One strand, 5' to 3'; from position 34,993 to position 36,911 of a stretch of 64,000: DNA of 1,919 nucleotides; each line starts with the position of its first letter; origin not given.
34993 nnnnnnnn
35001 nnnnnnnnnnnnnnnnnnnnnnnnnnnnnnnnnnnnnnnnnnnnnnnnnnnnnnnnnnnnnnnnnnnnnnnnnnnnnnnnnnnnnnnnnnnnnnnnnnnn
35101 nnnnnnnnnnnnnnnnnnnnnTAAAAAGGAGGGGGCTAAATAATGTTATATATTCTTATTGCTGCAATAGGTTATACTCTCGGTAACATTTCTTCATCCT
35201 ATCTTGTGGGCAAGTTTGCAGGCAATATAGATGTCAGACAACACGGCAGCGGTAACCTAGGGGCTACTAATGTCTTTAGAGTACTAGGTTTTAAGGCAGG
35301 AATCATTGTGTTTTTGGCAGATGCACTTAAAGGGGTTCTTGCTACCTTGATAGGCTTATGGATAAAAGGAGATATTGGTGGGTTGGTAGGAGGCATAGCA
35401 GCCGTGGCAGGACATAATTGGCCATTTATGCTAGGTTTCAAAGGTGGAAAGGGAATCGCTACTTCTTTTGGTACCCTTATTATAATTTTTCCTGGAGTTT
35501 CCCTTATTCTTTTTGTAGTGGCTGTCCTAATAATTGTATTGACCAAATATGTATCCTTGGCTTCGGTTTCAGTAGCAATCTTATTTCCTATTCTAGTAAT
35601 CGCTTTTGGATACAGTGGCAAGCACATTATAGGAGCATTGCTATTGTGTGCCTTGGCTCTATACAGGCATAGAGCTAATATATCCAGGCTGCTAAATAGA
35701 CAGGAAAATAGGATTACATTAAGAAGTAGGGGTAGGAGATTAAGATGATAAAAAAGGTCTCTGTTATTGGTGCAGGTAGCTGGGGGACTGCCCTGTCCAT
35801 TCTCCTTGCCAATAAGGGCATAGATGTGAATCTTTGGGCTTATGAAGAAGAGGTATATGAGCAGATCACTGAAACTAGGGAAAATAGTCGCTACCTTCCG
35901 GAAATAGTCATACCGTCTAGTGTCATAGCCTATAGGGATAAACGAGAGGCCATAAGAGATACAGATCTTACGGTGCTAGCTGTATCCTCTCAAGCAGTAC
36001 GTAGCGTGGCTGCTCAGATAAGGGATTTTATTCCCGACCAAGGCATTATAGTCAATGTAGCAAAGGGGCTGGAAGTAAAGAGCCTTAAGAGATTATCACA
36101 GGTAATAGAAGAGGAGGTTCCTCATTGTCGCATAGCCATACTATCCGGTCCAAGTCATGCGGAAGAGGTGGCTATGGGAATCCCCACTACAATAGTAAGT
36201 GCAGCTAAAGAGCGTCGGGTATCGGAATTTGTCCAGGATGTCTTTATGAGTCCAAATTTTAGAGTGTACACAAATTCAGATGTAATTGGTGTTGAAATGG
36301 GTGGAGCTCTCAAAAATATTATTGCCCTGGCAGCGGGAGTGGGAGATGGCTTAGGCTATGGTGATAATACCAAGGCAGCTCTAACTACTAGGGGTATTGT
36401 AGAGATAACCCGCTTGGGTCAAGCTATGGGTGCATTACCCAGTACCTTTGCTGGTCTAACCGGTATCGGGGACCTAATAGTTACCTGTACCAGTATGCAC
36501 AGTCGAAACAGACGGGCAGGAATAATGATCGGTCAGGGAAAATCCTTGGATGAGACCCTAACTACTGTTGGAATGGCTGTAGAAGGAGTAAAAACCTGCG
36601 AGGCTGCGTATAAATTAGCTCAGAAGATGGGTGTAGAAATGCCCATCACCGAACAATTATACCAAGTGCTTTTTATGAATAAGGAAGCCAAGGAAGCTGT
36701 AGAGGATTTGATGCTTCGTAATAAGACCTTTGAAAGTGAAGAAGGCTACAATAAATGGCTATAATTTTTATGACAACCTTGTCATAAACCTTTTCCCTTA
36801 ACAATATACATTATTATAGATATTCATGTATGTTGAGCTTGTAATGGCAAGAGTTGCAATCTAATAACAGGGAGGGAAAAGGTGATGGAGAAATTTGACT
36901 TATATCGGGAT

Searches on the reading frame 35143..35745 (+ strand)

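Call 48: search_protein_families(library=pfam, proteins=[window:35143-35745:+], max_evalue=0.00001)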
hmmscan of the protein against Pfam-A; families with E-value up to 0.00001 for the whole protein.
window:35143-35745:+ (201 aa): 1 family
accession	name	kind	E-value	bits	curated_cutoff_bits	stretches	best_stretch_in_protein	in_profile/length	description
PF02660.20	G3P_acyltransf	-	1.1e-52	178.8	24.1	1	9-183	1-164/164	Glycerol-3-phosphate acyltransferase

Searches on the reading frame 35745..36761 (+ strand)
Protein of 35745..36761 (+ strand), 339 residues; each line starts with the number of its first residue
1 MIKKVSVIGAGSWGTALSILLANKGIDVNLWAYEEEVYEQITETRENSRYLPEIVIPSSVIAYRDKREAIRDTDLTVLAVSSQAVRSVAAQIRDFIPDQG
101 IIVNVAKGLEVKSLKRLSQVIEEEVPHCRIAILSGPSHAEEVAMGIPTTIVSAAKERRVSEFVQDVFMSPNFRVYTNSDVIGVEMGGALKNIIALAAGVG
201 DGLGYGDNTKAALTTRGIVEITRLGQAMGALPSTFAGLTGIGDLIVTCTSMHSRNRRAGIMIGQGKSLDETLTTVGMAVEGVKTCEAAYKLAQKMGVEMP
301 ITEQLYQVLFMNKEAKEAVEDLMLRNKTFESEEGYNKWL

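Call 48: search_protein_families(library=pfam, proteins=[window:35745-36761:+], max_evalue=0.00001)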
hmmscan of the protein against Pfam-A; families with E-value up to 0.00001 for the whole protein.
window:35745-36761:+ (339 aa): 5 families
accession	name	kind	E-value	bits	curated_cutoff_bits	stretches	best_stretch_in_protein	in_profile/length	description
PF07479.19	NAD_Gly3P_dh_C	-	2e-58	197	25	1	179-320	1-142/142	NAD-dependent glycerol-3-phosphate dehydrogenase C-terminus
PF01210.29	NAD_Gly3P_dh_N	-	5.6e-52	176.3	23.1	1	4-158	1-156/158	NAD-dependent glycerol-3-phosphate dehydrogenase N-terminus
PF20618.3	GPD_NAD_C_bact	-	6.5e-23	81.5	27.6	1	239-304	1-65/66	Bacterial GPD, NAD-dependent C-terminal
PF02558.23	ApbA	-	3.6e-08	33.6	22.2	1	6-120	2-112/150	Ketopantoate reductase PanE/ApbA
PF03807.23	F420_oxidored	-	2.8e-06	28.3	21.6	0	4-105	1-91/94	NADP oxidoreductase coenzyme F420-dependent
